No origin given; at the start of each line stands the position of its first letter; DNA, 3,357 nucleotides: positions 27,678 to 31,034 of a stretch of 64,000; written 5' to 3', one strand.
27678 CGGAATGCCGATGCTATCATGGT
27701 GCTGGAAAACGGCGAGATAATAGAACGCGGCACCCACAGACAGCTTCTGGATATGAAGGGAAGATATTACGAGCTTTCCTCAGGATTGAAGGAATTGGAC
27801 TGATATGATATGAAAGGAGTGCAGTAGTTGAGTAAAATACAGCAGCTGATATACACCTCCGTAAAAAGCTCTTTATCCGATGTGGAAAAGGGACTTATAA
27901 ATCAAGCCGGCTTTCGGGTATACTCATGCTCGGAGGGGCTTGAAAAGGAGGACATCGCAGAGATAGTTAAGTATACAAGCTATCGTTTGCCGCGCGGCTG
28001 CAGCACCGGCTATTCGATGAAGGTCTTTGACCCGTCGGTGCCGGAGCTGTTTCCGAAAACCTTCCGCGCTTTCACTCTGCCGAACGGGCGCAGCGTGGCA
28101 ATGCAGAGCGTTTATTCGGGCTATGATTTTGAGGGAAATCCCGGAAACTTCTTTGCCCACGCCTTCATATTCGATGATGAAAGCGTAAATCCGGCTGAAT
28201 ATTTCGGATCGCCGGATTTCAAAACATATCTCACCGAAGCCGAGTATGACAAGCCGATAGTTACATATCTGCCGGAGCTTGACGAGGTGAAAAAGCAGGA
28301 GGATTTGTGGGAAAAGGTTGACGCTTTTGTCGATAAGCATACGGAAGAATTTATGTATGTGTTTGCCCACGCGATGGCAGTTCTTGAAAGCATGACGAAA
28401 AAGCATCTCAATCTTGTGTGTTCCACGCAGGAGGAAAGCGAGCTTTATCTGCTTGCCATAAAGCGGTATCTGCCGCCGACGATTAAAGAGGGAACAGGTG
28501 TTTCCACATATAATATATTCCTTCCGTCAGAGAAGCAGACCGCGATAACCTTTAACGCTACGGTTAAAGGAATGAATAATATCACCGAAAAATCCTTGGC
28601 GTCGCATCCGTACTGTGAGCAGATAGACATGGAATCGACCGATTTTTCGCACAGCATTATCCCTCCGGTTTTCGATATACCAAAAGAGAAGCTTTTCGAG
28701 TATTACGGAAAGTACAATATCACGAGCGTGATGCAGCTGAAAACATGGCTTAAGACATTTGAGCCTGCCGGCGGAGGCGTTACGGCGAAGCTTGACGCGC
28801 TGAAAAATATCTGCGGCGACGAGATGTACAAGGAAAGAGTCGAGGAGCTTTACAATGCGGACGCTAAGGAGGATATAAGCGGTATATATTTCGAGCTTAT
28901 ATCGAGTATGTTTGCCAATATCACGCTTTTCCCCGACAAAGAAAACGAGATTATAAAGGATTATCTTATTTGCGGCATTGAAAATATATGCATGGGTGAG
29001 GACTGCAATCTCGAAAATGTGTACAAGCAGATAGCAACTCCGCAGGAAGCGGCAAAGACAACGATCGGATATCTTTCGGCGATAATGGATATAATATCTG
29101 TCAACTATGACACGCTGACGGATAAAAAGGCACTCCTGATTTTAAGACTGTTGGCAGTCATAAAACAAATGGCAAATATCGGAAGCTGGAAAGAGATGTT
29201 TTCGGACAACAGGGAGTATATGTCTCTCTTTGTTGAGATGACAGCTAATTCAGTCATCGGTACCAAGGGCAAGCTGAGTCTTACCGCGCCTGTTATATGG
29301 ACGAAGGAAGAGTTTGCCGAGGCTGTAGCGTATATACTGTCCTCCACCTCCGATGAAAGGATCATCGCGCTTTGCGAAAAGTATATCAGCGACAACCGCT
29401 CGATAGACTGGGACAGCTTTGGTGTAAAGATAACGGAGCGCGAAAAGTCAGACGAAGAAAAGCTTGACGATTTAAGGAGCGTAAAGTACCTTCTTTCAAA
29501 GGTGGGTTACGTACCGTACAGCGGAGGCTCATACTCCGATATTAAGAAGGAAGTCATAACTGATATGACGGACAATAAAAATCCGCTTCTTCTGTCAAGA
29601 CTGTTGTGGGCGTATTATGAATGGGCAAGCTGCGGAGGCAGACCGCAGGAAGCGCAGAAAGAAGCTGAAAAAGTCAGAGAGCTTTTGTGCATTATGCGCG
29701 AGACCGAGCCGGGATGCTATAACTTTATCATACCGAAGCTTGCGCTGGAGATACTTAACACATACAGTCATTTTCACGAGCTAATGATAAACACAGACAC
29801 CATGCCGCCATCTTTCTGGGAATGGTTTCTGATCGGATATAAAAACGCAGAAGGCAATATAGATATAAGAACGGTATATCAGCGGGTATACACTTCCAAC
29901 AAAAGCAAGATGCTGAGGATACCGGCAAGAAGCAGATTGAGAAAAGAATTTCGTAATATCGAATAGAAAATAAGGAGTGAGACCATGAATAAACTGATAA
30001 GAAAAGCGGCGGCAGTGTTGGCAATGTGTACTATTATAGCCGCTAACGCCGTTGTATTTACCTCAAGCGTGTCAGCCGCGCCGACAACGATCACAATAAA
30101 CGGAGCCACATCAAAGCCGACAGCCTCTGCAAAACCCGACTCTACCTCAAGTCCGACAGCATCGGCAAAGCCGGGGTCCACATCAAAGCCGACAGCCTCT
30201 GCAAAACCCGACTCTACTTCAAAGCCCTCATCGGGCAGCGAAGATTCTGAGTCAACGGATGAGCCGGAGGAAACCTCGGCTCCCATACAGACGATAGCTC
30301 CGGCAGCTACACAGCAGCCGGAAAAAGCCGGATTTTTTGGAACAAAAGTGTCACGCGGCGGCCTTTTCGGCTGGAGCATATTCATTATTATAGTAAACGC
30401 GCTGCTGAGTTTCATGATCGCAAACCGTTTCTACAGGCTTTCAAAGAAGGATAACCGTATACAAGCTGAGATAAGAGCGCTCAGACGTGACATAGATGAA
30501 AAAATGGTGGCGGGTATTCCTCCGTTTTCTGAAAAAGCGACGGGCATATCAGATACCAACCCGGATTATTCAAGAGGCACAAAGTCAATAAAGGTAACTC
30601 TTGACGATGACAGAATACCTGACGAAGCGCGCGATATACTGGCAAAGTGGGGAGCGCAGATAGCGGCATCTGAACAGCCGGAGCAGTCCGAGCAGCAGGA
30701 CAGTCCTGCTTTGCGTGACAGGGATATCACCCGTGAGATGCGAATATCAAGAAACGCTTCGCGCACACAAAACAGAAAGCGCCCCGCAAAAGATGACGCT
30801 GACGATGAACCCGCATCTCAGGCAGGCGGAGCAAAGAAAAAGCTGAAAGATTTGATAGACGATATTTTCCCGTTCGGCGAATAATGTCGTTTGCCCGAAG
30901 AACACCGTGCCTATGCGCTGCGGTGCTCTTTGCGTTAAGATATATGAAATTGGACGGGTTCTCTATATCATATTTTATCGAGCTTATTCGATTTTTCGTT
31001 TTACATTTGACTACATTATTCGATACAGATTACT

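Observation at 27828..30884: Orphan GAP1-N2-like 712-aa protein plus a repeat-bearing single-pass membrane protein, welded onto a heterodimeric ABC exporter operon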

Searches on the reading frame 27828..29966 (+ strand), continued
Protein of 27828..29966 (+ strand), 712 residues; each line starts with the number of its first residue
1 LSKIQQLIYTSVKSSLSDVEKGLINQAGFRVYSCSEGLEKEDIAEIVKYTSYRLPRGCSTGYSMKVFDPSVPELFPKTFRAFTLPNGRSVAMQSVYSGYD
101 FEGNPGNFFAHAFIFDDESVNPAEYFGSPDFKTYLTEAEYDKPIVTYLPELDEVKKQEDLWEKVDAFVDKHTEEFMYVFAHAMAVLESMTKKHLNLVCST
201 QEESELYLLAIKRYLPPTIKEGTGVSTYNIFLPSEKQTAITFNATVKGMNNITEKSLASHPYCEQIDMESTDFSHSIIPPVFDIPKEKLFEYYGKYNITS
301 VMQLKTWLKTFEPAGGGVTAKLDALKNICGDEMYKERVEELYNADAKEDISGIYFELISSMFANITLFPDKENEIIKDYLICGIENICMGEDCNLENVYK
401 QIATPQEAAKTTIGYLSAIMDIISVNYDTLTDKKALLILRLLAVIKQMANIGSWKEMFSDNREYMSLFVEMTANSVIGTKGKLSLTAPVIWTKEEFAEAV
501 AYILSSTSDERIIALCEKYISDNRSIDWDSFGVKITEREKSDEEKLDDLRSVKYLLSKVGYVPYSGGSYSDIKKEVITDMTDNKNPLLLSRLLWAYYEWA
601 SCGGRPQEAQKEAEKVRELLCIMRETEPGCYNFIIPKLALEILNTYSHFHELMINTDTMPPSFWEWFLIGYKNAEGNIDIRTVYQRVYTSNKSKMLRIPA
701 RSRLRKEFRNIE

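Call 31: search_protein_families(library=pfam, proteins=[P0140, P0142, P0145, P0150, P0154, P0156, P0160, P0173, P0189, P0194], max_evalue=0.01)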
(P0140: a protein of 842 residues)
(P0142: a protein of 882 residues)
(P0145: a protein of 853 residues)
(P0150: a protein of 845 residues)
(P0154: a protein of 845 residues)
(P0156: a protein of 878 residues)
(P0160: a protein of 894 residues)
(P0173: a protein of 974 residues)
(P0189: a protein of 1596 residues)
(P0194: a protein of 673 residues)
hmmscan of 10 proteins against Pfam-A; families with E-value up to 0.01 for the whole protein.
P0140 (842 aa): 2 families
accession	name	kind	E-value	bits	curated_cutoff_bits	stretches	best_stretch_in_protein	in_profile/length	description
PF20013.4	GAP1-N2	-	2.9e-35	121.7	24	1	4-131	3-131/139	GTPase-associated protein 1, N-terminal domain type 2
PF20014.4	GAP1-M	-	3.5e-09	37.2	24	1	165-251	8-96/101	GTPase-associated protein 1, middle domain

P0142 (882 aa): 2 families
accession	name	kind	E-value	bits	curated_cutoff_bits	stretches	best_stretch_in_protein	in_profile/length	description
PF20013.4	GAP1-N2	-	3.8e-34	118.1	24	1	3-129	2-130/139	GTPase-associated protein 1, N-terminal domain type 2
PF20014.4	GAP1-M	-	4.1e-12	46.6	24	1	161-258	7-99/101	GTPase-associated protein 1, middle domain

P0145 (853 aa): 2 families
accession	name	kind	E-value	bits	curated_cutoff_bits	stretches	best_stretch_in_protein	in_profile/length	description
PF20013.4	GAP1-N2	-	2e-35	122.3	24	1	4-135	3-132/139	GTPase-associated protein 1, N-terminal domain type 2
PF20014.4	GAP1-M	-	1.9e-08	34.9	24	1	165-249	8-93/101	GTPase-associated protein 1, middle domain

P0150 (845 aa): 2 families
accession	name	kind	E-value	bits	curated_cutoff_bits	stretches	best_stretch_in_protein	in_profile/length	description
PF20013.4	GAP1-N2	-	8e-35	120.3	24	1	4-133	3-134/139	GTPase-associated protein 1, N-terminal domain type 2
PF20014.4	GAP1-M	-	7e-12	45.9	24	1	173-248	16-93/101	GTPase-associated protein 1, middle domain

P0154 (845 aa): 2 families
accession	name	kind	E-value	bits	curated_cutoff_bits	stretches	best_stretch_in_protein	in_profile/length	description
PF20013.4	GAP1-N2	-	1.8e-36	125.7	24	1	4-134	3-135/139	GTPase-associated protein 1, N-terminal domain type 2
PF20014.4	GAP1-M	-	3.1e-13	50.3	24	1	158-244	3-89/101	GTPase-associated protein 1, middle domain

P0156 (878 aa): 2 families
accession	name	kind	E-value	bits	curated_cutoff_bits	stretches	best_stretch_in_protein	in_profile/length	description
PF20013.4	GAP1-N2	-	4.9e-34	117.8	24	1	3-129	2-130/139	GTPase-associated protein 1, N-terminal domain type 2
PF20014.4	GAP1-M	-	2.7e-06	28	24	1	162-236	8-84/101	GTPase-associated protein 1, middle domain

P0160 (894 aa): 2 families
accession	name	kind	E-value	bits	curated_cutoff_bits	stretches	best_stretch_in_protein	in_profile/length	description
PF20013.4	GAP1-N2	-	5.2e-37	127.4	24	1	3-129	2-130/139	GTPase-associated protein 1, N-terminal domain type 2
PF20014.4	GAP1-M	-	2.6e-11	44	24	1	161-258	7-99/101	GTPase-associated protein 1, middle domain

P0173 (974 aa): 3 families
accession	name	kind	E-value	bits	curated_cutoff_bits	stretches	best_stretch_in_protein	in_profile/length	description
PF20013.4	GAP1-N2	-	6.8e-28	97.9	24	1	24-126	2-103/139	GTPase-associated protein 1, N-terminal domain type 2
PF20014.4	GAP1-M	-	5.1e-05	23.9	24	1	185-253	8-78/101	GTPase-associated protein 1, middle domain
PF20234.3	DUF6591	-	0.0019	18.4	27.1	1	872-955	86-162/228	Family of unknown function (DUF6591)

P0189 (1596 aa): 2 families
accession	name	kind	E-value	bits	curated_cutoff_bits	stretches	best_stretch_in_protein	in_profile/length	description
PF20013.4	GAP1-N2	-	5.3e-26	91.8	24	1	72-192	17-132/139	GTPase-associated protein 1, N-terminal domain type 2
PF20014.4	GAP1-M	-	5e-09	36.7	24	1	241-317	23-100/101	GTPase-associated protein 1, middle domain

P0194 (673 aa): 3 families
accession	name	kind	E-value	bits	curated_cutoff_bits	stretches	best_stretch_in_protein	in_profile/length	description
PF20013.4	GAP1-N2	-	1.5e-26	93.5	24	1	10-134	6-130/139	GTPase-associated protein 1, N-terminal domain type 2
PF20014.4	GAP1-M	-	1.3e-09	38.6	24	1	171-264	8-100/101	GTPase-associated protein 1, middle domain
PF08807.15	DUF1798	-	0.002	18.7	25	1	339-393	38-92/108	Bacterial domain of unknown function (DUF1798)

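Call 60: list_cluster_members(proteins=[P0001, P0002, P0269, P0026])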
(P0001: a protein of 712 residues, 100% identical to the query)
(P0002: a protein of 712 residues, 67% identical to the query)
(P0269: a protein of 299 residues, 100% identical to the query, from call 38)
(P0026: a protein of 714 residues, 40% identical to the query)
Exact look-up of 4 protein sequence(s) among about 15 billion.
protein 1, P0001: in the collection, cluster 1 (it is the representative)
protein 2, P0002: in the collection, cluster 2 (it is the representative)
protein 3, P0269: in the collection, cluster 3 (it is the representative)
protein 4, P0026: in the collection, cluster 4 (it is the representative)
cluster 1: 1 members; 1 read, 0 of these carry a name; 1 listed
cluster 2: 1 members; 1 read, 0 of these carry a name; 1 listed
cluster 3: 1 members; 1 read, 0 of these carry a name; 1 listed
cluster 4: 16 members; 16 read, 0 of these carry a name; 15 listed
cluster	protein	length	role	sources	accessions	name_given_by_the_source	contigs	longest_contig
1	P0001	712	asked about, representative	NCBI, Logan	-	-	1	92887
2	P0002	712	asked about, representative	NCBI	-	-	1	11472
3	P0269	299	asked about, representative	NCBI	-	-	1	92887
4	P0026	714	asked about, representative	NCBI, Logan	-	-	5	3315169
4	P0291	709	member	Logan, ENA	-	-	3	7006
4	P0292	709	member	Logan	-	-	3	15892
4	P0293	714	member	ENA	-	-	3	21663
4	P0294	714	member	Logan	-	-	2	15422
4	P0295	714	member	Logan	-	-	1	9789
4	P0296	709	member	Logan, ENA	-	-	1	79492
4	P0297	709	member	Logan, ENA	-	-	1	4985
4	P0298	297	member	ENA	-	-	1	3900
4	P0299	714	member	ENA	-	-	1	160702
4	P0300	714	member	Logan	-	-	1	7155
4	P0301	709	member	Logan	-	-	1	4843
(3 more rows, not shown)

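Call 62: find_encoding_contigs(protein=P0001, flank=2000, max_places=2)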
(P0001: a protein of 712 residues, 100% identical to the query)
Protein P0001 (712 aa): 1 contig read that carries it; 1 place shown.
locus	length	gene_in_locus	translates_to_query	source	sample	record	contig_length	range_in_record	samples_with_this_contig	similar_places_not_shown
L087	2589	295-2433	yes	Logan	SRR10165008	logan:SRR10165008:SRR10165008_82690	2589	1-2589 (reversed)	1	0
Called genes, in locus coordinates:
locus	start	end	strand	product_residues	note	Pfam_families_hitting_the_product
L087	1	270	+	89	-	?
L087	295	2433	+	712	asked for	PF20013:GAP1-N2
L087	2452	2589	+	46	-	?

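Call 63: fold_search(model_id=the predicted structure, library=viral)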
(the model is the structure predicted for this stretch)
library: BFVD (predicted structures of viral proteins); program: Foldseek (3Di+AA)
matches with E <= 10: 518; with E <= 0.001: 0
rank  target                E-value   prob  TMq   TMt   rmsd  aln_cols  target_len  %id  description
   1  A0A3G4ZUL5            3.6e-02  0.57  0.15  0.22  18.6       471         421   12  Uncharacterized protein [Edafosvirus sp.]
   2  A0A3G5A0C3            5.1e-02  0.20  0.10  0.13  18.7       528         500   12  Uncharacterized protein [Harvfovirus sp.]
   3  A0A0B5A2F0            5.4e-02  0.33  0.13  0.17  26.0       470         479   14  (no name in the UniProt tables at hand)
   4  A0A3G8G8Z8            7.3e-02  0.11  0.09  0.10  23.4       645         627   11  (no name in the UniProt tables at hand)
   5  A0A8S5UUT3            8.8e-02  0.14  0.08  0.14  18.8       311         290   10  DNA polymerase III, delta subunit [Siphoviridae sp. ctaDn21]
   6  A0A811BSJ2            9.2e-02  0.13  0.09  0.12  22.2       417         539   11  AAA ATPase domain containing protein [Pandoravirus japonicus]
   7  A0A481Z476            1.1e-01  0.16  0.10  0.09  30.2       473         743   15  ATP-dependent helicase [Pithovirus LCPAC101]
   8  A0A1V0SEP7            1.2e-01  0.15  0.10  0.10  23.0       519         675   10  RING-type domain-containing protein [Hokovirus HKV1]
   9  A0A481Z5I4            1.3e-01  0.06  0.08  0.08  27.7       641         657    9  Late transcription factor 3-like protein [Pithovirus LCPAC201]
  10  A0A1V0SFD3            1.4e-01  0.10  0.08  0.11  22.8       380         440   10  AAA family ATPase [Hokovirus HKV1]
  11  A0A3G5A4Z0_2          1.6e-01  0.07  0.11  0.10  32.8       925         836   11  Histidine kinase-like ATPase (Fragment) [Homavirus sp.]
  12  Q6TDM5                1.9e-01  0.13  0.10  0.14  22.9       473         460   10  ORF A460 [Sulfolobus virus Kamchatka 1]
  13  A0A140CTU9            2.0e-01  0.14  0.08  0.17  27.7       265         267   10  (no name in the UniProt tables at hand)
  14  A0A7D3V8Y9            2.2e-01  0.12  0.14  0.15  26.6       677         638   10  Spt5 nonapeptide repeat protein [Fadolivirus FV1/VV64]
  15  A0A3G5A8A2            2.3e-01  0.13  0.10  0.15  20.8       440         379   12  Uncharacterized protein [Hyperionvirus sp.]
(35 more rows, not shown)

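Call 66: find_related_loci(query=A6, collection=metagenome_contigs, flank=8000)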
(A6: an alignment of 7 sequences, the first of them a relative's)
Query A6 (842 aa) in metagenome_contigs; peptide patterns used: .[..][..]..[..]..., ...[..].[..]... (x = any residue, [..] = any of these).
10 stretches matched a pattern; 1 encode a relative of the query (tblastn E <= 1e-3); 1 distinct loci.
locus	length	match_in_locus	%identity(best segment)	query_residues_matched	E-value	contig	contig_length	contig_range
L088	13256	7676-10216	38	1-842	0e+0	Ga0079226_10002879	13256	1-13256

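Call 68: search_protein_families(library=pfam, proteins=[L088:80-865:+, L088:1215-3314:+, L088:3321-6407:+, L088:6292-7665:+, L088:7673-10225:+, L088:10389-12416:+], max_evalue=0.001)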
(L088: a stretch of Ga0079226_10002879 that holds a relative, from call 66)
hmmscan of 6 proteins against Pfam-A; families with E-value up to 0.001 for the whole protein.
L088:80-865:+ (261 aa): 1 family
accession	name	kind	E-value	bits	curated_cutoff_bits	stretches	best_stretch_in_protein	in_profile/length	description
PF00012.26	HSP70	-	9.3e-24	84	20.6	2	2-69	317-384/599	Hsp70 protein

L088:1215-3314:+ (699 aa): 4 families
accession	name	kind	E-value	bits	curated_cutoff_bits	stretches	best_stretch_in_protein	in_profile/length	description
PF00012.26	HSP70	-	5.5e-121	405.1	20.6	2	82-479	103-492/599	Hsp70 protein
PF00092.34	VWA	-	1.4e-18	68.2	23.8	1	511-667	2-164/174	von Willebrand factor type A domain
PF06723.19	MreB_Mbl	-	9.1e-16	58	27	1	90-346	71-320/327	MreB/Mbl protein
PF13519.12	VWA_2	-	2.7e-12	47.7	27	1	511-616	1-106/107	von Willebrand factor type A domain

L088:3321-6407:+ (1028 aa): 2 families
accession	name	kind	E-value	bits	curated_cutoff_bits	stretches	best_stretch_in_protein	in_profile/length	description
PF12773.13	DZR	-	3.6e-07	30.7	27.3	1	339-382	1-45/45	Double zinc ribbon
PF13240.11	Zn_Ribbon_1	-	0.00058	20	25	0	364-384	2-22/23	zinc-ribbon domain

L088:6292-7665:+ (457 aa): 1 family
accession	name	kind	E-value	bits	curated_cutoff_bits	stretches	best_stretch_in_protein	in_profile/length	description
PF19993.5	DO-GTPase2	-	1.1e-05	25.7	27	1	162-355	4-174/226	Double-GTPase 2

L088:7673-10225:+ (850 aa): 2 families
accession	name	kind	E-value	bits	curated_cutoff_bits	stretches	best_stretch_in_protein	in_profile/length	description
PF20013.4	GAP1-N2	-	6.7e-36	123.8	24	1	5-127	3-127/139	GTPase-associated protein 1, N-terminal domain type 2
PF20014.4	GAP1-M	-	4.9e-12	46.4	24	1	158-249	2-93/101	GTPase-associated protein 1, middle domain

L088:10389-12416:+ (675 aa): 2 families
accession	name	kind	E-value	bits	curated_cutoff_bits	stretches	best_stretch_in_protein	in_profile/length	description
PF19993.5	DO-GTPase2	-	5.9e-12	46.2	27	1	411-592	2-173/226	Double-GTPase 2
PF19975.5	DO-GTPase1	-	1.3e-09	38.1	27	1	414-531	2-119/271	Double-GTPase 1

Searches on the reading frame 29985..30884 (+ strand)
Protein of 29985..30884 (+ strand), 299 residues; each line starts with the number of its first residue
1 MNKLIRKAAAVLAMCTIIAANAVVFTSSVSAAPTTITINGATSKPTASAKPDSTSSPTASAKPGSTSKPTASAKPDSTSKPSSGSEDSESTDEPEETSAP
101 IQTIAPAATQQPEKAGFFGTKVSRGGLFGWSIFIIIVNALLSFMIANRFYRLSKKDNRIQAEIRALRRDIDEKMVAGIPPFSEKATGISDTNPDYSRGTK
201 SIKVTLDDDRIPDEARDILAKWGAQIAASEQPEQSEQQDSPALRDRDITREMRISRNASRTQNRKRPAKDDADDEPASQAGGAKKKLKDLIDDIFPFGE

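Call 3: search_protein_families(library=pfam, proteins=[window:29985-30884:+], max_evalue=1)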
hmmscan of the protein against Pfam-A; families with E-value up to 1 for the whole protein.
window:29985-30884:+ (299 aa): 1 family
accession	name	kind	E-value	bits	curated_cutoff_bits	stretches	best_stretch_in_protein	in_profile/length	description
PF20990.2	DUF2207_C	-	0.042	14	33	1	8-168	144-208/247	Predicted membrane protein (DUF2207) C-terminal domain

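Call 4: search_protein_families(library=ncbifam, proteins=[window:29985-30884:+], max_evalue=1)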
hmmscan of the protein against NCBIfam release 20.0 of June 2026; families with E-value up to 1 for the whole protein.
window:29985-30884:+ (299 aa): 2 families
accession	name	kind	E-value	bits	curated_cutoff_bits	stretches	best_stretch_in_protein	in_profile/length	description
NF052274.1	immunity_Gip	subfamily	0.035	14.3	45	1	131-158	6-31/53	Gip family bacteriocin immunity protein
NF008975.0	PRK12323.1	equivalog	0.32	9.6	875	1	20-253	379-569/709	DNA polymerase III subunit gamma/tau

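Call 5: search_protein_families(library=padloc, proteins=[window:29985-30884:+], max_evalue=1)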
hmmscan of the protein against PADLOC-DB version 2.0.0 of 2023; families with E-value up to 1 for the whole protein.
window:29985-30884:+ (299 aa): 1 family
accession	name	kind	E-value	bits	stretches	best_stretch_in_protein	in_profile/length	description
PDLC04061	PD-T4-6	-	0.38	8.2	1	8-113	357-457/510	-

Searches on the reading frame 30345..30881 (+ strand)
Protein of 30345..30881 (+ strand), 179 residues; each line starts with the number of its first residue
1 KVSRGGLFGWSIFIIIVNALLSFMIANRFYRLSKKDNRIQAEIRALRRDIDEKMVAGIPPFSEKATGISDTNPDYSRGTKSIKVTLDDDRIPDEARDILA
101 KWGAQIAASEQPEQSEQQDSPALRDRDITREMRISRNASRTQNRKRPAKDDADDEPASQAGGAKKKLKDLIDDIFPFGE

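Call 38: find_homologous_proteins(query=window:30345-30881:+, max_evalue=0.001)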
Query window:30345-30881:+ (179 aa): 22 proteins with E <= 0.001 among 133 candidates.
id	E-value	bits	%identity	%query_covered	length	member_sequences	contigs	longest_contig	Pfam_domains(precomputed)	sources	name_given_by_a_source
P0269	3.3e-109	380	100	100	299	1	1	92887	-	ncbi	-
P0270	1.1e-22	99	34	98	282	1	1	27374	-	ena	-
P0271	1.8e-22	98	36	98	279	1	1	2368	-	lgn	-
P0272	6.0e-22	97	35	99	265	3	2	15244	-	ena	-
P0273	5.6e-21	93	34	99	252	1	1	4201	-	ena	-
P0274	6.3e-21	93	32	98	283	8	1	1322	-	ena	-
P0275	1.4e-20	92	34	98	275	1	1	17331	-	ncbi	-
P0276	6.8e-20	90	39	59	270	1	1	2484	-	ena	-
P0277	2.5e-19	88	35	99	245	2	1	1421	-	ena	-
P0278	5.3e-19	87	33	99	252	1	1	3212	-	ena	-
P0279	9.8e-19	86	50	42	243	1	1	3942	-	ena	-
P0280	1.2e-18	86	31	99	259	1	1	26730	-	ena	-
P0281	5.3e-18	84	35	98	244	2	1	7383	-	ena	-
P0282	3.4e-17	81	31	98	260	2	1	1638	-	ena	-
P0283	3.7e-16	78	30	98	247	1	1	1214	-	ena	-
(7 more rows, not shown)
